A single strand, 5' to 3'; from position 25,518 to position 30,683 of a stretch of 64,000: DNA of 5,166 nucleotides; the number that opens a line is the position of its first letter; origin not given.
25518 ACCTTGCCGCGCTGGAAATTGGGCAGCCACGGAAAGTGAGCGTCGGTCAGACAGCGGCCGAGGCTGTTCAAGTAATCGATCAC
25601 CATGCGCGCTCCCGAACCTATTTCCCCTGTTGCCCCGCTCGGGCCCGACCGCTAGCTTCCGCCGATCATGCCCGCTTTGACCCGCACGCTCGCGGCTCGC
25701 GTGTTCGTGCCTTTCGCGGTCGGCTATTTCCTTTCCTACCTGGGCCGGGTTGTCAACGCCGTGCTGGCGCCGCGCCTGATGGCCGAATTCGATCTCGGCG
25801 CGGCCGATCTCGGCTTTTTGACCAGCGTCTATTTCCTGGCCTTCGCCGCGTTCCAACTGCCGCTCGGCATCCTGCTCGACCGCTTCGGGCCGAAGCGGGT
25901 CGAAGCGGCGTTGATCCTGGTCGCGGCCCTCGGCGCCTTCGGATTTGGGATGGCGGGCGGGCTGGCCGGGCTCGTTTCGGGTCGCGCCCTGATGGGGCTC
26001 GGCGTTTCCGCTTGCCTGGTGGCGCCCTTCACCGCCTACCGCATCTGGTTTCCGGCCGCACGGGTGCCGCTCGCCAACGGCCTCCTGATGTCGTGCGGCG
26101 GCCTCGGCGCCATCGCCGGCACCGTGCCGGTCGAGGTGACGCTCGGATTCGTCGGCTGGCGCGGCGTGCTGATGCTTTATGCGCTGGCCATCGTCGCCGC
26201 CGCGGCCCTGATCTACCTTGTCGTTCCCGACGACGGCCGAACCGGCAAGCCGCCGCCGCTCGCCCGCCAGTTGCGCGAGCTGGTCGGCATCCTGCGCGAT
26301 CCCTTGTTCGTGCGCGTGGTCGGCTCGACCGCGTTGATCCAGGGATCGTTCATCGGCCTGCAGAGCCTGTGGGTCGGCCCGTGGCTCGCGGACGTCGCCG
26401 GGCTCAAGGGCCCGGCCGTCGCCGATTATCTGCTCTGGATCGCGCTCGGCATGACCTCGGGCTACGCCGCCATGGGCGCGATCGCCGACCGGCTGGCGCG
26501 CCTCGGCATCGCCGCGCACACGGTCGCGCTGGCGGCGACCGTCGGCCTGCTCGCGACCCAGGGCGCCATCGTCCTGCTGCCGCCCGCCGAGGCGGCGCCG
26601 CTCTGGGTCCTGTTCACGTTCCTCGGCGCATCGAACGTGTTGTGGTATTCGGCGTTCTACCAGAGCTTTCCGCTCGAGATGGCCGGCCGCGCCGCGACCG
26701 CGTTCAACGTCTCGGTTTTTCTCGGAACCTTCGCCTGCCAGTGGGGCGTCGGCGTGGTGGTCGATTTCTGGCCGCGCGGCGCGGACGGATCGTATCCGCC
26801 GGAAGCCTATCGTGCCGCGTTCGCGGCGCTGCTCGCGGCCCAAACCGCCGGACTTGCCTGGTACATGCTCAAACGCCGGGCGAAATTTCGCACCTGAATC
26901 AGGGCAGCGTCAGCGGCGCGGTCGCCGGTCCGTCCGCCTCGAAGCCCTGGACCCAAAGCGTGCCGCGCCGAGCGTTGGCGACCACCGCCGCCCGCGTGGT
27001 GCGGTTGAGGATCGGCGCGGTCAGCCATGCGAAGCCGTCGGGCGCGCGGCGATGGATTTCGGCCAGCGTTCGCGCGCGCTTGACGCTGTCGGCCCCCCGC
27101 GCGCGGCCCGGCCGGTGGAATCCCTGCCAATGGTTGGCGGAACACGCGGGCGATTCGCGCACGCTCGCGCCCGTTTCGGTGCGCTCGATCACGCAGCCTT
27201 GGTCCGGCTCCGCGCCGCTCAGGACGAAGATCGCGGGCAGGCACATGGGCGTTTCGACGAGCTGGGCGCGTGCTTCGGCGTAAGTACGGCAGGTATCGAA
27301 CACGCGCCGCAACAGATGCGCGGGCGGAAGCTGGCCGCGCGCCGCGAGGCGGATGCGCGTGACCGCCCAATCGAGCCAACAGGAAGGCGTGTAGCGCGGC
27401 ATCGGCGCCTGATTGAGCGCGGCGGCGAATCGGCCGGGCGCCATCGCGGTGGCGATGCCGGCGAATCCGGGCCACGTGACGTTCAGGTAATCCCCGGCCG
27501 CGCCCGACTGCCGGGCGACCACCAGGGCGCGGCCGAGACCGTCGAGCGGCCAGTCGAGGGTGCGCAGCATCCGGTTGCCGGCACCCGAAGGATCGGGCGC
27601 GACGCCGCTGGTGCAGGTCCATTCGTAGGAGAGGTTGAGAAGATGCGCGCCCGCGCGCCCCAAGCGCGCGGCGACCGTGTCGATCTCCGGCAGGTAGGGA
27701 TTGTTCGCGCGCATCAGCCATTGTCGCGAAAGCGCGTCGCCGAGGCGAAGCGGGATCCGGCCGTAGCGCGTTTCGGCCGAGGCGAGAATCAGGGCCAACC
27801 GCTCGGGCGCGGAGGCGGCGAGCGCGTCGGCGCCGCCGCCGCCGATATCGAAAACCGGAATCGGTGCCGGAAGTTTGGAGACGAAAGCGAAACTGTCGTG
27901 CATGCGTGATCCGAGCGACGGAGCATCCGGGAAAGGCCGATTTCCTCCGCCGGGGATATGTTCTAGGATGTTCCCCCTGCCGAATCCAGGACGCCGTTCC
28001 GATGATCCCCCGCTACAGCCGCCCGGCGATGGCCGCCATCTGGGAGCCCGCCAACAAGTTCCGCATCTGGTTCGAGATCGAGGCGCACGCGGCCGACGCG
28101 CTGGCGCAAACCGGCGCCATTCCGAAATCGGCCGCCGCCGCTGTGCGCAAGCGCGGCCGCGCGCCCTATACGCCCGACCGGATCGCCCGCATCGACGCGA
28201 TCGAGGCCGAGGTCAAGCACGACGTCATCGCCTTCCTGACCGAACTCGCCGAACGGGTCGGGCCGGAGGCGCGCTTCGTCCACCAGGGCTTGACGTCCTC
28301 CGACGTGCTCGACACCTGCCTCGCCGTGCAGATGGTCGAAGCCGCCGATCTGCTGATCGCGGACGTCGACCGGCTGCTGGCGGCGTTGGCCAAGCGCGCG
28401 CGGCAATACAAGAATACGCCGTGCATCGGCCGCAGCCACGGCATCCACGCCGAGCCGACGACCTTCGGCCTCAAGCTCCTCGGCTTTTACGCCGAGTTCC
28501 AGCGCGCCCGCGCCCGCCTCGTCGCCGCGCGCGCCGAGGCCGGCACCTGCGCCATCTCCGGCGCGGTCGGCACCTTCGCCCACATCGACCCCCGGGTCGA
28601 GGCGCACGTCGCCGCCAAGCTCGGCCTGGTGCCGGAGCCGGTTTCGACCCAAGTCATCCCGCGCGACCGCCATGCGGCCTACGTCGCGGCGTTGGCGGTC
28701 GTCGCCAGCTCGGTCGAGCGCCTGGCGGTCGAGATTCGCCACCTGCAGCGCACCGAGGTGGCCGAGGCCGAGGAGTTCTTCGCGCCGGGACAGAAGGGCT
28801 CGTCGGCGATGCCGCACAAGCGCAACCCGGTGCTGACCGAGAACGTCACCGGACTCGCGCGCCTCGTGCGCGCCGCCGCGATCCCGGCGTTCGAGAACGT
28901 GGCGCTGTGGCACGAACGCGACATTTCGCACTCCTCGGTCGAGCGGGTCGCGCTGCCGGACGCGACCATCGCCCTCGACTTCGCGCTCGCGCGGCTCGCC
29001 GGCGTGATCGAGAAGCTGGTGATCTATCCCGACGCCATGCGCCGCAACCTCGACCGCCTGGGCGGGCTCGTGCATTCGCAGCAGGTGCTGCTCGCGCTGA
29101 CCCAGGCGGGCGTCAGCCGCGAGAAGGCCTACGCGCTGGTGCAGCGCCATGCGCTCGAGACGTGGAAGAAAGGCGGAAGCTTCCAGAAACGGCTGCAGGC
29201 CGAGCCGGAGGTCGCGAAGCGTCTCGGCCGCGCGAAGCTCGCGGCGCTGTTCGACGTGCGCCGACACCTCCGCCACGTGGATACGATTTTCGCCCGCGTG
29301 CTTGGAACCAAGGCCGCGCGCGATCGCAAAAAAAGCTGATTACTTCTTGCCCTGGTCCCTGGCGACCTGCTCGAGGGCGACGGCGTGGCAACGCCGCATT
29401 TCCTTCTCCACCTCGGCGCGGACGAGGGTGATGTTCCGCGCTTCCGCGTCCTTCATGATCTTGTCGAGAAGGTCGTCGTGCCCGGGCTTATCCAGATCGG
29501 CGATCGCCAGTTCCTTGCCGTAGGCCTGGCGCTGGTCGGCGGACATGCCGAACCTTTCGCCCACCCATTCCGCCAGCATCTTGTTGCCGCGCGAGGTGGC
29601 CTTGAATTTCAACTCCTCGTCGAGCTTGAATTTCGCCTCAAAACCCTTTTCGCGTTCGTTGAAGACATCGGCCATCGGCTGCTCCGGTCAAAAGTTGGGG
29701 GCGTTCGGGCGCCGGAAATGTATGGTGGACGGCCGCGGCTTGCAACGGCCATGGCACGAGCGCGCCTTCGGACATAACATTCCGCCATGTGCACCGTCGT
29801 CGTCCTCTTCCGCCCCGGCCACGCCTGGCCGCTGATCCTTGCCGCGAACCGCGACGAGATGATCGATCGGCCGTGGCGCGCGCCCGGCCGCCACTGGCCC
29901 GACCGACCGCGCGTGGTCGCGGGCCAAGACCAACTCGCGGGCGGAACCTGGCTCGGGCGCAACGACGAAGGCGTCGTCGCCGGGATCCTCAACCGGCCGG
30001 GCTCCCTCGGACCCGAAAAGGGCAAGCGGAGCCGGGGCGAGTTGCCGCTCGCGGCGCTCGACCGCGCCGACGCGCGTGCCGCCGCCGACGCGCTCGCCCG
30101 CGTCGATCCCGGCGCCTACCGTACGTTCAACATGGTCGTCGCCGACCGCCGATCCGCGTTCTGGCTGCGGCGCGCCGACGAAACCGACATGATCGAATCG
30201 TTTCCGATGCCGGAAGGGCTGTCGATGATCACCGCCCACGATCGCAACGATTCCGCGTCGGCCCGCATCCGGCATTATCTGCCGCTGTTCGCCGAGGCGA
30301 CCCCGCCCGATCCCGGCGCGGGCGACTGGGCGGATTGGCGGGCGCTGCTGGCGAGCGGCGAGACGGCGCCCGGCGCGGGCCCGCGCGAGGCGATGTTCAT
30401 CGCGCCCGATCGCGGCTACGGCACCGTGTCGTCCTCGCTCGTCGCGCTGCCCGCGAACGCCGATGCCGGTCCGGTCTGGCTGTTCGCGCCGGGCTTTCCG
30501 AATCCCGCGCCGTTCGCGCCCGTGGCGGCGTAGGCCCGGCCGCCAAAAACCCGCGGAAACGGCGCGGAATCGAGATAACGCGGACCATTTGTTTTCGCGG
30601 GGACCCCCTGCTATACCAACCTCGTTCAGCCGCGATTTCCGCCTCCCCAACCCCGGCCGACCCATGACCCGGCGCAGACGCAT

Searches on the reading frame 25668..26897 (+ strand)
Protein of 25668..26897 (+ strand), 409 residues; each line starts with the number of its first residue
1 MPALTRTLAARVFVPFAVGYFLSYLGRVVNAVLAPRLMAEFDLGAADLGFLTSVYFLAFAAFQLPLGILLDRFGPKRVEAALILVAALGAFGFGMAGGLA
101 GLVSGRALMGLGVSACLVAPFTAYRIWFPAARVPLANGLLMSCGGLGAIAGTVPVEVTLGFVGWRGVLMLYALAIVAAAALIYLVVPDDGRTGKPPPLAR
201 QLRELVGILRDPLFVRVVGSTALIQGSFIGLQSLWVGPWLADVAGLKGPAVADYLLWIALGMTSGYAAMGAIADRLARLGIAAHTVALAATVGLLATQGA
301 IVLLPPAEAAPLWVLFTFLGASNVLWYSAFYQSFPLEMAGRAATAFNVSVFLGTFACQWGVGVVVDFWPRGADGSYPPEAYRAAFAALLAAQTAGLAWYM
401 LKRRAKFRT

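Call 75: search_protein_families(library=pfam, proteins=[window:25668-26897:+], max_evalue=0.01)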
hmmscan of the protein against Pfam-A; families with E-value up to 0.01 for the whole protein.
window:25668-26897:+ (409 aa): 1 family
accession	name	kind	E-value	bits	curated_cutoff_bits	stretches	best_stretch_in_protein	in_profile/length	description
PF07690.21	MFS_1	-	1.6e-32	113.2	33.4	1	17-355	2-344/347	Major Facilitator Superfamily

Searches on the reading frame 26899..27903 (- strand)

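Call 75: search_protein_families(library=pfam, proteins=[window:26899-27903:-], max_evalue=0.01)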
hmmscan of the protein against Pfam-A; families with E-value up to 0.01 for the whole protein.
window:26899-27903:- (334 aa): 1 family
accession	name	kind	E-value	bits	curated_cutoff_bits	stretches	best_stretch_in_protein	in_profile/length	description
PF03417.21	AAT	-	0.00062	19.9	23.2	1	193-287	72-171/225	Acyl-coenzyme A:6-aminopenicillanic acid acyl-transferase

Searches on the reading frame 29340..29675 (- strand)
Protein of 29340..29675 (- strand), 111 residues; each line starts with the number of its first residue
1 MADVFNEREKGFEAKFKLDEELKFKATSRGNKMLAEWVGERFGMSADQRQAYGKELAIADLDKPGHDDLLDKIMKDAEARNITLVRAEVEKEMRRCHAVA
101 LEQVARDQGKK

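Call 75: search_protein_families(library=pfam, proteins=[window:29340-29675:-], max_evalue=0.01)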
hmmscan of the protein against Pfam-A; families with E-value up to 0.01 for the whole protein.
window:29340-29675:- (111 aa): 2 families
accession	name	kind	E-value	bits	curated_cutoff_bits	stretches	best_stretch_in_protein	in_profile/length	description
PF07345.16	ATPaseInh_sub_z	-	1.8e-27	96.1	25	1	5-103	4-102/102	ATPase inhibitor subunit zeta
PF04343.18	DUF488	-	0.0097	17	22.2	0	34-104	59-120/121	Domain of unknown function DUF488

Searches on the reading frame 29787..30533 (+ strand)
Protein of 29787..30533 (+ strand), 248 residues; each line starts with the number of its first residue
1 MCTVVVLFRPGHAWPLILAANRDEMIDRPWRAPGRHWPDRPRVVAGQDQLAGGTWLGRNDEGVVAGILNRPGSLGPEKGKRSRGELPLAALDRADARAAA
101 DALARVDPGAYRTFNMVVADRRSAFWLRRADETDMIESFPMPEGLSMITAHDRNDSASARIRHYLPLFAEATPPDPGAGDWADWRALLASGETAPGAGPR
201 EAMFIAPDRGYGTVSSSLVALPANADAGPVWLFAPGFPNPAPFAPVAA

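Call 75: search_protein_families(library=pfam, proteins=[window:29787-30533:+], max_evalue=0.01)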
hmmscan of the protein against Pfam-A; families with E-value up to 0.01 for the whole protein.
window:29787-30533:+ (248 aa): 1 family
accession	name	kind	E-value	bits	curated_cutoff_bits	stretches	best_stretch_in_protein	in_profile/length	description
PF05742.17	TANGO2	-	2e-24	87.6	22.6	1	1-124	1-133/257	Transport and Golgi organisation 2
